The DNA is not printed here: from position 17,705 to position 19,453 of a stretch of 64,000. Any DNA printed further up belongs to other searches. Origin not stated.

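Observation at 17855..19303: NtrC-family enhancer-binding protein with GAFTGA replaced by GAHSTA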

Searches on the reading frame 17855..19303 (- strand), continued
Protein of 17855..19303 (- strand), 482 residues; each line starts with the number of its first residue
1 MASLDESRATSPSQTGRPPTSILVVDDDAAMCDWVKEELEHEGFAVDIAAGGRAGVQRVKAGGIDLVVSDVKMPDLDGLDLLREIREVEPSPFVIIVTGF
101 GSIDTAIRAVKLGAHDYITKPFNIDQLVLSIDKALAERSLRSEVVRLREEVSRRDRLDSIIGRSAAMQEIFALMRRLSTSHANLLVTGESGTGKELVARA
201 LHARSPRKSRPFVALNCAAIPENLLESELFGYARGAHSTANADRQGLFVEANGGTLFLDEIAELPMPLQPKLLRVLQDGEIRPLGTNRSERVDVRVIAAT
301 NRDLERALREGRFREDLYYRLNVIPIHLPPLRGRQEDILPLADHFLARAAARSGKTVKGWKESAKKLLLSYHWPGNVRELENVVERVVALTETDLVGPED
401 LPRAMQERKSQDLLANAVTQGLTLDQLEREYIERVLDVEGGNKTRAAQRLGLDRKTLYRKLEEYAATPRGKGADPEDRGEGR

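Call 90: find_homologous_proteins(query=P0110, max_evalue=1e-60)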
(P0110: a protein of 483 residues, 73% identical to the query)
Query P0110 (483 aa): 7997 proteins with E <= 1e-60 among 8000 candidates; the best 120 are listed.
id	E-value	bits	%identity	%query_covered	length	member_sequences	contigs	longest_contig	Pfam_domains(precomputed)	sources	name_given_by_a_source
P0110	0.0e+0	1049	100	100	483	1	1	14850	PF00158.33,PF25601.2,PF02954.26,PF00004.36,PF14532.13,PF07728.21,PF00072.31,PF13191.13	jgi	jgi:DNA-binding NtrC family response regulator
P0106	2.4e-260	882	88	95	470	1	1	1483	PF00158.33,PF25601.2,PF02954.26,PF00004.36,PF14532.13,PF07728.21,PF00072.31,PF13191.13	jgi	jgi:DNA-binding NtrC family response regulator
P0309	4.4e-258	875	86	97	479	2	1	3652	PF00158.33,PF25601.2,PF02954.26,PF00004.36,PF14532.13,PF07728.21,PF00072.31,PF13191.13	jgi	jgi:DNA-binding NtrC family response regulator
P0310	6.0e-256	868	84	98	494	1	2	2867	PF00158.33,PF25601.2,PF02954.26,PF14532.13,PF07728.21,PF00072.31,PF13191.13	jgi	jgi:DNA-binding NtrC family response regulator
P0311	6.5e-256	868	84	97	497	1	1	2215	PF00158.33,PF25601.2,PF02954.26,PF14532.13,PF07728.21,PF00072.31,PF13191.13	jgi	jgi:DNA-binding NtrC family response regulator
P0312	6.9e-256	868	84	97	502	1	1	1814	PF00158.33,PF25601.2,PF02954.26,PF14532.13,PF07728.21,PF00072.31,PF13191.13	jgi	jgi:DNA-binding NtrC family response regulator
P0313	2.7e-255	866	81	99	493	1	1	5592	PF00158.33,PF25601.2,PF02954.26,PF00004.36,PF14532.13,PF07728.21,PF00072.31,PF13191.13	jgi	jgi:DNA-binding NtrC family response regulator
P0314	4.3e-255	865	84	97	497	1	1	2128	PF00158.33,PF25601.2,PF02954.26,PF14532.13,PF07728.21,PF00072.31,PF13191.13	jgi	jgi:DNA-binding NtrC family response regulator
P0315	6.2e-255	865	83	97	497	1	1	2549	PF00158.33,PF25601.2,PF02954.26,PF14532.13,PF07728.21,PF00072.31,PF13191.13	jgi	jgi:DNA-binding NtrC family response regulator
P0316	5.4e-253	858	84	94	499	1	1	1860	PF00158.33,PF25601.2,PF02954.26,PF14532.13,PF07728.21,PF00072.31,PF13191.13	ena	-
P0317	6.8e-252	854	85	95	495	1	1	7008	PF00158.33,PF25601.2,PF02954.26,PF00004.36,PF14532.13,PF07728.21,PF00072.31,PF13191.13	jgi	jgi:DNA-binding NtrC family response regulator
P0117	1.1e-251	854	82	99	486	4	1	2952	PF00158.33,PF25601.2,PF02954.26,PF00004.36,PF14532.13,PF07728.21,PF00072.31,PF13191.13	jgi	jgi:DNA-binding NtrC family response regulator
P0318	1.4e-251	853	84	97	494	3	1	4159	PF00158.33,PF25601.2,PF02954.26,PF14532.13,PF07728.21,PF00072.31,PF13191.13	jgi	jgi:DNA-binding NtrC family response regulator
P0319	1.5e-251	853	83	100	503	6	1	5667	PF00158.33,PF25601.2,PF02954.26,PF14532.13,PF07728.21,PF00072.31,PF13191.13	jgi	jgi:DNA-binding NtrC family response regulator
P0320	5.2e-249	845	86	95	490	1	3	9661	PF00158.33,PF25601.2,PF02954.26,PF00004.36,PF14532.13,PF07728.21,PF00072.31,PF13191.13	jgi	jgi:DNA-binding NtrC family response regulator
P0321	6.3e-249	845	83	98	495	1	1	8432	PF00158.33,PF25601.2,PF02954.26,PF14532.13,PF07728.21,PF00072.31,PF13191.13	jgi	jgi:DNA-binding NtrC family response regulator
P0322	1.9e-247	840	84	94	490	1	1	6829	PF00158.33,PF25601.2,PF02954.26,PF14532.13,PF07728.21,PF00072.31,PF13191.13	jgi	jgi:DNA-binding NtrC family response regulator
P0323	2.6e-247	839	83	97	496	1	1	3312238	PF00158.33,PF25601.2,PF02954.26,PF14532.13,PF07728.21,PF00072.31,PF13191.13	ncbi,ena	-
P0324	4.6e-247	839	81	99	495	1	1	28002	PF00158.33,PF25601.2,PF02954.26,PF14532.13,PF07728.21,PF00072.31,PF13191.13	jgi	jgi:DNA-binding NtrC family response regulator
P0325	8.0e-247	838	82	96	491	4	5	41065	PF00158.33,PF25601.2,PF02954.26,PF14532.13,PF07728.21,PF00072.31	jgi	jgi:DNA-binding NtrC family response regulator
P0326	1.4e-246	837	86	92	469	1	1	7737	PF00158.33,PF25601.2,PF02954.26,PF14532.13,PF07728.21,PF00072.31,PF13191.13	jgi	jgi:DNA-binding NtrC family response regulator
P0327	1.5e-245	834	81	98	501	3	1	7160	PF00158.33,PF25601.2,PF02954.26,PF14532.13,PF07728.21,PF00072.31,PF13191.13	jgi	jgi:DNA-binding NtrC family response regulator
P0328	6.4e-245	832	85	93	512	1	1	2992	PF00158.33,PF25601.2,PF02954.26,PF00004.36,PF14532.13,PF07728.21,PF00072.31,PF13191.13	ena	-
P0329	2.3e-244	830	80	100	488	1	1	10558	PF00158.33,PF25601.2,PF02954.26,PF00004.36,PF14532.13,PF07728.21,PF00072.31,PF13191.13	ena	-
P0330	3.7e-244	829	87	91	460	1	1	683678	PF00158.33,PF25601.2,PF02954.26,PF00004.36,PF14532.13,PF07728.21,PF00072.31,PF13191.13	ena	-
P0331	6.0e-244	828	82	95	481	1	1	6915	PF00158.33,PF25601.2,PF02954.26,PF14532.13,PF07728.21,PF00072.31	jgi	jgi:DNA-binding NtrC family response regulator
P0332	6.1e-239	812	81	95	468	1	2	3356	PF00158.33,PF25601.2,PF02954.26,PF00004.36,PF14532.13,PF07728.21,PF00072.31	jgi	jgi:DNA-binding NtrC family response regulator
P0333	6.5e-239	812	79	99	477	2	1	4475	PF00158.33,PF25601.2,PF02954.26,PF14532.13,PF07728.21,PF00072.31,PF13556.13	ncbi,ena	-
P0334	2.0e-238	810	79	98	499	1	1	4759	PF00158.33,PF25601.2,PF02954.26,PF14532.13,PF00072.31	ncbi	ncbi:MAG TPA: sigma-54 dependent transcriptional regulator [Polyangia bacterium]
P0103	4.8e-237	806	77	99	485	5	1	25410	PF00158.33,PF25601.2,PF02954.26,PF14532.13,PF07728.21,PF00072.31,PF13191.13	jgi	jgi:DNA-binding NtrC family response regulator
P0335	2.3e-236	803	79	94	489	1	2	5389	PF00158.33,PF25601.2,PF02954.26,PF14532.13,PF07728.21,PF00072.31,PF13191.13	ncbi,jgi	jgi:DNA-binding NtrC family response regulator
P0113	6.6e-236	802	81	92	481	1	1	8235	PF00158.33,PF25601.2,PF02954.26,PF14532.13,PF07728.21,PF00072.31,PF13191.13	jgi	jgi:DNA-binding NtrC family response regulator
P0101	1.0e-235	801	76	100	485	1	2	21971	PF00158.33,PF25601.2,PF02954.26,PF14532.13,PF07728.21,PF00072.31,PF13191.13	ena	-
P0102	1.3e-235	801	78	99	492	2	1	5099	PF00158.33,PF25601.2,PF02954.26,PF14532.13,PF07728.21,PF00072.31,PF13191.13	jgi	jgi:DNA-binding NtrC family response regulator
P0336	3.3e-235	799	79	95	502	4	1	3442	PF00158.33,PF25601.2,PF02954.26,PF14532.13,PF07728.21,PF00072.31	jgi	jgi:DNA-binding NtrC family response regulator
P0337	3.4e-235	799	80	95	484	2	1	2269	PF00158.33,PF25601.2,PF02954.26,PF14532.13,PF07728.21,PF00072.31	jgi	jgi:DNA-binding NtrC family response regulator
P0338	1.9e-234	797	80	92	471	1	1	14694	PF00158.33,PF25601.2,PF02954.26,PF14532.13,PF07728.21,PF00072.31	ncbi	-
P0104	2.0e-233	794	79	97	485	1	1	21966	PF00158.33,PF25601.2,PF02954.26,PF14532.13,PF07728.21,PF00072.31,PF13191.13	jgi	jgi:DNA-binding NtrC family response regulator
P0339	3.0e-233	793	76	100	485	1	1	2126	PF00158.33,PF25601.2,PF02954.26,PF14532.13,PF07728.21,PF00072.31,PF13191.13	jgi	jgi:DNA-binding NtrC family response regulator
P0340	3.1e-233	793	77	100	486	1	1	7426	PF00158.33,PF25601.2,PF02954.26,PF14532.13,PF07728.21,PF00072.31,PF13191.13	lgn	-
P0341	2.1e-232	790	77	95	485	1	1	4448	PF00158.33,PF25601.2,PF02954.26,PF14532.13,PF07728.21,PF00072.31,PF13191.13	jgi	jgi:DNA-binding NtrC family response regulator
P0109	3.5e-231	786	79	94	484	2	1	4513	PF00158.33,PF25601.2,PF02954.26,PF14532.13,PF07728.21,PF00072.31,PF13191.13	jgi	jgi:DNA-binding NtrC family response regulator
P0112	6.8e-231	785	75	99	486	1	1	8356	PF00158.33,PF25601.2,PF02954.26,PF00004.36,PF14532.13,PF07728.21,PF00072.31,PF13191.13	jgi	-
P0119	9.5e-231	785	76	100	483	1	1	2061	PF00158.33,PF25601.2,PF02954.26,PF14532.13,PF07728.21,PF00072.31,PF13191.13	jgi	jgi:DNA-binding NtrC family response regulator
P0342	1.2e-230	784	75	100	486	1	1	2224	PF00158.33,PF25601.2,PF02954.26,PF14532.13,PF07728.21,PF00072.31,PF13191.13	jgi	jgi:DNA-binding NtrC family response regulator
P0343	2.1e-230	784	77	96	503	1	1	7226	PF00158.33,PF25601.2,PF02954.26,PF14532.13,PF07728.21,PF00072.31,PF13191.13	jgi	jgi:two-component system response regulator HydG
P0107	3.5e-230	783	76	98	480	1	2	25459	PF00158.33,PF25601.2,PF02954.26,PF14532.13,PF07728.21,PF00072.31,PF01078.28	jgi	jgi:DNA-binding NtrC family response regulator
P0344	3.0e-229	780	74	100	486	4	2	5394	PF00158.33,PF25601.2,PF02954.26,PF14532.13,PF07728.21,PF00072.31,PF13191.13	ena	-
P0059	3.2e-229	780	75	100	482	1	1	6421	PF00158.33,PF25601.2,PF02954.26,PF14532.13,PF07728.21,PF00072.31,PF13191.13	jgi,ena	-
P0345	5.8e-229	779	74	100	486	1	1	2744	PF00158.33,PF25601.2,PF02954.26,PF00004.36,PF14532.13,PF07728.21,PF00072.31,PF13191.13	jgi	jgi:DNA-binding NtrC family response regulator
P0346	9.0e-229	778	80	92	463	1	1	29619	PF00158.33,PF25601.2,PF02954.26,PF14532.13,PF07728.21,PF00072.31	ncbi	-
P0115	1.1e-228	778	76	96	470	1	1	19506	PF00158.33,PF25601.2,PF02954.26,PF14532.13,PF07728.21,PF00072.31,PF13191.13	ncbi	-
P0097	1.2e-228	778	76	98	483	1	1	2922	PF00158.33,PF25601.2,PF02954.26,PF14532.13,PF07728.21,PF00072.31,PF13191.13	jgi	jgi:DNA-binding NtrC family response regulator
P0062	9.5e-228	775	76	96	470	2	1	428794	PF00158.33,PF25601.2,PF02954.26,PF14532.13,PF07728.21,PF00072.31,PF13191.13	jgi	jgi:DNA-binding NtrC family response regulator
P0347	1.6e-227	774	75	99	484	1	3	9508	PF00158.33,PF25601.2,PF02954.26,PF14532.13,PF07728.21,PF00072.31,PF13191.13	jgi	jgi:DNA-binding NtrC family response regulator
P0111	5.6e-227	772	74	100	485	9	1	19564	PF00158.33,PF25601.2,PF02954.26,PF14532.13,PF07728.21,PF00072.31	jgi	jgi:DNA-binding NtrC family response regulator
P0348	9.4e-227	772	79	92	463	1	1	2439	PF00158.33,PF25601.2,PF02954.26,PF14532.13,PF07728.21,PF00072.31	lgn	-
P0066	8.6e-226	768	76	95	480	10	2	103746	PF00158.33,PF25601.2,PF02954.26,PF00004.36,PF14532.13,PF07728.21,PF00072.31,PF13191.13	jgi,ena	-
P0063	4.0e-225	766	76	97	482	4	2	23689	PF00158.33,PF25601.2,PF02954.26,PF14532.13,PF07728.21,PF00072.31,PF13191.13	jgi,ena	jgi:DNA-binding NtrC family response regulator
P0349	1.1e-223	761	74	98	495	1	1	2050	PF00158.33,PF25601.2,PF02954.26,PF14532.13,PF07728.21,PF00072.31,PF13191.13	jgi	jgi:DNA-binding NtrC family response regulator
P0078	2.6e-223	760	75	96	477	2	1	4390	PF00158.33,PF25601.2,PF02954.26,PF14532.13,PF07728.21,PF00072.31,PF13191.13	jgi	jgi:two-component system response regulator HydG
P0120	2.6e-223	760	76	95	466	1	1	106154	PF00158.33,PF25601.2,PF02954.26,PF14532.13,PF07728.21,PF00072.31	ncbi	-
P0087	5.2e-223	759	73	99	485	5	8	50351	PF00158.33,PF25601.2,PF02954.26,PF14532.13,PF07728.21,PF00072.31,PF13191.13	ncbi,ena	-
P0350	2.6e-222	757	72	99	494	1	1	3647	PF00158.33,PF13551.13,PF25601.2,PF02954.26,PF14532.13,PF07728.21,PF00072.31,PF13191.13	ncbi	-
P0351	2.9e-222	757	77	93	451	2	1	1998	PF00158.33,PF25601.2,PF02954.26,PF00004.36,PF14532.13,PF07728.21,PF00072.31,PF13191.13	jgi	jgi:two-component system response regulator PilR (NtrC family)/two-component system response regulat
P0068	3.7e-222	756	75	96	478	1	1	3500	PF00158.33,PF25601.2,PF02954.26,PF14532.13,PF07728.21,PF00072.31,PF13191.13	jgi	jgi:two-component system response regulator HydG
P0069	3.2e-221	753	73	98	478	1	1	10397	PF00158.33,PF25601.2,PF02954.26,PF14532.13,PF07728.21,PF00072.31,PF13191.13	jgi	jgi:DNA-binding NtrC family response regulator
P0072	3.3e-221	753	75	97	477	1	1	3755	PF00158.33,PF25601.2,PF02954.26,PF14532.13,PF07728.21,PF00072.31,PF13191.13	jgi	jgi:DNA-binding NtrC family response regulator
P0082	1.7e-220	751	75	96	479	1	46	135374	PF00158.33,PF25601.2,PF02954.26,PF14532.13,PF07728.21,PF00072.31,PF13191.13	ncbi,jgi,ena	jgi:DNA-binding NtrC family response regulator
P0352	1.9e-220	751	72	99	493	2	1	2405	PF00158.33,PF25601.2,PF02954.26,PF14532.13,PF07728.21,PF00072.31,PF13191.13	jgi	jgi:DNA-binding NtrC family response regulator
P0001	3.5e-220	750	73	98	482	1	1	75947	PF00158.33,PF25601.2,PF02954.26,PF00004.36,PF14532.13,PF07728.21,PF00072.31,PF13191.13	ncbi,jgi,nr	ncbi:MAG: sigma-54-dependent Fis family transcriptional regulator [Deltaproteobacteria bacterium]|jg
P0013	4.4e-220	750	72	99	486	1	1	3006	PF00158.33,PF25601.2,PF02954.26,PF00004.36,PF14532.13,PF07728.21,PF00072.31,PF13191.13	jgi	jgi:DNA-binding NtrC family response regulator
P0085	5.8e-220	749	75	96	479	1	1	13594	PF00158.33,PF25601.2,PF02954.26,PF14532.13,PF07728.21,PF00072.31,PF13191.13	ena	-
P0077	7.3e-220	749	74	94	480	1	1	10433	PF00158.33,PF25601.2,PF02954.26,PF14532.13,PF07728.21,PF00072.31,PF13191.13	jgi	jgi:DNA-binding NtrC family response regulator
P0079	1.3e-219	748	73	99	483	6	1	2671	PF00158.33,PF25601.2,PF02954.26,PF14532.13,PF07728.21,PF00072.31,PF13191.13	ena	-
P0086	1.6e-219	748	75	96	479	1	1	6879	PF00158.33,PF25601.2,PF02954.26,PF14532.13,PF07728.21,PF00072.31,PF13191.13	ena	-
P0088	2.3e-219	747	75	96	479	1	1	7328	PF00158.33,PF25601.2,PF02954.26,PF14532.13,PF07728.21,PF00072.31,PF13191.13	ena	-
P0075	4.6e-219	746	72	98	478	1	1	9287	PF00158.33,PF25601.2,PF02954.26,PF14532.13,PF07728.21,PF00072.31,PF13191.13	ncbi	-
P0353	9.1e-219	745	73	97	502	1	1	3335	PF00158.33,PF25601.2,PF02954.26,PF00004.36,PF14532.13,PF07728.21,PF00072.31,PF13191.13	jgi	-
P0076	1.6e-218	745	73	98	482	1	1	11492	PF00158.33,PF25601.2,PF02954.26,PF14532.13,PF07728.21,PF00072.31,PF13191.13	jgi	jgi:DNA-binding NtrC family response regulator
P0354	1.8e-218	744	76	92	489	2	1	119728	PF00158.33,PF13551.13,PF25601.2,PF02954.26,PF00004.36,PF14532.13,PF07728.21,PF00072.31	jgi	jgi:DNA-binding NtrC family response regulator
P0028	1.9e-218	744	73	96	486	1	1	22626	PF00158.33,PF25601.2,PF02954.26,PF14532.13,PF07728.21,PF00072.31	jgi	jgi:DNA-binding NtrC family response regulator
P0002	2.1e-218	744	71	100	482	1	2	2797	PF00158.33,PF25601.2,PF02954.26,PF00004.36,PF14532.13,PF07728.21,PF00072.31,PF13191.13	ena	-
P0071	2.5e-218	744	72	99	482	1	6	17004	PF00158.33,PF25601.2,PF02954.26,PF14532.13,PF07728.21,PF00072.31,PF13191.13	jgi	jgi:DNA-binding NtrC family response regulator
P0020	4.2e-218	743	73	94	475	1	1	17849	PF00158.33,PF25601.2,PF02954.26,PF00004.36,PF14532.13,PF07728.21,PF00072.31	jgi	jgi:DNA-binding NtrC family response regulator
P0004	4.6e-218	743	74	95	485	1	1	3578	PF00158.33,PF25601.2,PF02954.26,PF00004.36,PF14532.13,PF07728.21,PF00072.31,PF13191.13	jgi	jgi:DNA-binding NtrC family response regulator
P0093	1.7e-217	741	74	96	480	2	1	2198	PF00158.33,PF25601.2,PF02954.26,PF14532.13,PF07728.21,PF00072.31,PF13191.13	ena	-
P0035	2.4e-217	741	72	98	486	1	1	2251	PF00158.33,PF25601.2,PF02954.26,PF00004.36,PF14532.13,PF07728.21,PF00072.31,PF13191.13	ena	-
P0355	9.0e-217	739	73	98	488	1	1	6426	PF00158.33,PF25601.2,PF02954.26,PF14532.13,PF07728.21,PF00072.31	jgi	-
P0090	1.1e-216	738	77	90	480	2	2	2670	PF00158.33,PF25601.2,PF02954.26,PF14532.13,PF07728.21,PF00072.31,PF13191.13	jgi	jgi:two-component system response regulator PilR (NtrC family)/two-component system response regulat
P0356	1.4e-216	738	73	98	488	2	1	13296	PF00158.33,PF25601.2,PF02954.26,PF14532.13,PF07728.21,PF00072.31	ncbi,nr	ncbi:MAG TPA: sigma-54 dependent transcriptional regulator [Polyangia bacterium]|nr:sigma-54 depende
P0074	1.5e-216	738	75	96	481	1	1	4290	PF00158.33,PF25601.2,PF02954.26,PF14532.13,PF07728.21,PF00072.31,PF13191.13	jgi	jgi:DNA-binding NtrC family response regulator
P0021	2.2e-216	737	71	96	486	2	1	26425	PF00158.33,PF25601.2,PF02954.26,PF14532.13,PF07728.21,PF00072.31,PF13191.13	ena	-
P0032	2.4e-216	737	72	98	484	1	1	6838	PF00158.33,PF25601.2,PF02954.26,PF14532.13,PF07728.21,PF00072.31,PF13191.13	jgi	jgi:DNA-binding NtrC family response regulator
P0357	2.6e-216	737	74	96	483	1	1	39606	PF00158.33,PF25601.2,PF02954.26,PF14532.13,PF07728.21,PF00072.31,PF13191.13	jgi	jgi:DNA-binding NtrC family response regulator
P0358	2.7e-216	737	73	97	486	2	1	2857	PF00158.33,PF25601.2,PF02954.26,PF00004.36,PF14532.13,PF07728.21,PF00072.31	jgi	jgi:DNA-binding NtrC family response regulator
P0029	3.0e-216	737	74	95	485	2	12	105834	PF00158.33,PF25601.2,PF02954.26,PF14532.13,PF07728.21,PF00072.31,PF13191.13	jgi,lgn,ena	jgi:DNA-binding NtrC family response regulator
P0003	3.5e-216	737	72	96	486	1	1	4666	PF00158.33,PF25601.2,PF02954.26,PF00004.36,PF14532.13,PF07728.21,PF00072.31,PF13191.13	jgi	jgi:DNA-binding NtrC family response regulator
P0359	5.0e-216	736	74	96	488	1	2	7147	PF00158.33,PF25601.2,PF02954.26,PF14532.13,PF07728.21,PF00072.31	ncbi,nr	ncbi:MAG TPA: sigma-54 dependent transcriptional regulator [Polyangia bacterium]|nr:sigma-54 depende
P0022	5.4e-216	736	71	99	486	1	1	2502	PF00158.33,PF25601.2,PF02954.26,PF00004.36,PF14532.13,PF07728.21,PF00072.31,PF13191.13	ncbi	ncbi:MAG TPA: sigma-54 dependent transcriptional regulator [Polyangia bacterium]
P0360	6.5e-216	736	74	95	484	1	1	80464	PF00158.33,PF25601.2,PF02954.26,PF14532.13,PF07728.21,PF00072.31,PF13191.13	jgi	jgi:DNA-binding NtrC family response regulator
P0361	9.3e-216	735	71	99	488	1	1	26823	PF00158.33,PF25601.2,PF02954.26,PF00004.36,PF14532.13,PF07728.21,PF00072.31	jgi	jgi:DNA-binding NtrC family response regulator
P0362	1.3e-215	735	73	98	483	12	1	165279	PF00158.33,PF25601.2,PF02954.26,PF14532.13,PF07728.21,PF00072.31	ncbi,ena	-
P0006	1.3e-215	735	72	96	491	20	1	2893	PF00158.33,PF25601.2,PF02954.26,PF00004.36,PF14532.13,PF07728.21,PF00072.31,PF13191.13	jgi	jgi:DNA-binding NtrC family response regulator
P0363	1.3e-215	735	73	96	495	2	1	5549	PF00158.33,PF25601.2,PF02954.26,PF14532.13,PF07728.21,PF00072.31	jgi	jgi:two-component system response regulator PilR (NtrC family)/two-component system response regulat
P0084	1.7e-215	735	73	99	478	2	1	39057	PF00158.33,PF25601.2,PF02954.26,PF14532.13,PF07728.21,PF00072.31,PF13191.13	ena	-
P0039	2.0e-215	734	73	94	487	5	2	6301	PF00158.33,PF25601.2,PF02954.26,PF14532.13,PF07728.21,PF00072.31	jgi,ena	-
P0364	2.2e-215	734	77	90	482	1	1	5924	PF00158.33,PF25601.2,PF02954.26,PF00004.36,PF14532.13,PF07728.21,PF00072.31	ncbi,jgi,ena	-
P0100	2.5e-215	734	75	91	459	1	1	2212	PF00158.33,PF07724.21,PF25601.2,PF02954.26,PF14532.13,PF07728.21,PF00072.31,PF13191.13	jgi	jgi:DNA-binding NtrC family response regulator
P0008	3.1e-215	734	73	96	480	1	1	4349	PF00158.33,PF25601.2,PF02954.26,PF00004.36,PF14532.13,PF07728.21,PF00072.31,PF13191.13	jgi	jgi:DNA-binding NtrC family response regulator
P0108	4.7e-215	733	72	99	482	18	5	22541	PF00158.33,PF25601.2,PF02954.26,PF14532.13,PF07728.21,PF00072.31,PF13191.13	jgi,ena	-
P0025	5.1e-215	733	71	97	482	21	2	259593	PF00158.33,PF25601.2,PF02954.26,PF00004.36,PF14532.13,PF07728.21,PF00072.31,PF13191.13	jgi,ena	-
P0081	5.2e-215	733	73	96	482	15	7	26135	PF00158.33,PF25601.2,PF02954.26,PF14532.13,PF07728.21,PF00072.31,PF13191.13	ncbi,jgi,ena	jgi:two-component system response regulator PilR (NtrC family)/two-component system response regulat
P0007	6.6e-215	733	71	99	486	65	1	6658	PF00158.33,PF25601.2,PF02954.26,PF00004.36,PF14532.13,PF07728.21,PF00072.31,PF13191.13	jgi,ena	-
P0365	6.7e-215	733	72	97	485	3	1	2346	PF00158.33,PF25601.2,PF02954.26,PF14532.13,PF07728.21,PF00072.31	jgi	jgi:DNA-binding NtrC family response regulator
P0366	9.7e-215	732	73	96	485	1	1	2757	PF00158.33,PF25601.2,PF02954.26,PF14532.13,PF07728.21,PF00072.31,PF13191.13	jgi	jgi:DNA-binding NtrC family response regulator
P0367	1.3e-214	732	71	99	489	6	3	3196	PF00158.33,PF25601.2,PF02954.26,PF14532.13,PF07728.21,PF00072.31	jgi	jgi:DNA-binding NtrC family response regulator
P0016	1.3e-214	732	71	99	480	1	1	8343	PF00158.33,PF25601.2,PF02954.26,PF00004.36,PF14532.13,PF07728.21,PF00072.31,PF13191.13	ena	-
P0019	1.3e-214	732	71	98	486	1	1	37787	PF00158.33,PF25601.2,PF02954.26,PF14532.13,PF07728.21,PF00072.31,PF13191.13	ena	-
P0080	2.1e-214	731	73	100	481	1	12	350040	PF00158.33,PF25601.2,PF02954.26,PF14532.13,PF07728.21,PF00072.31,PF13191.13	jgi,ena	jgi:DNA-binding NtrC family response regulator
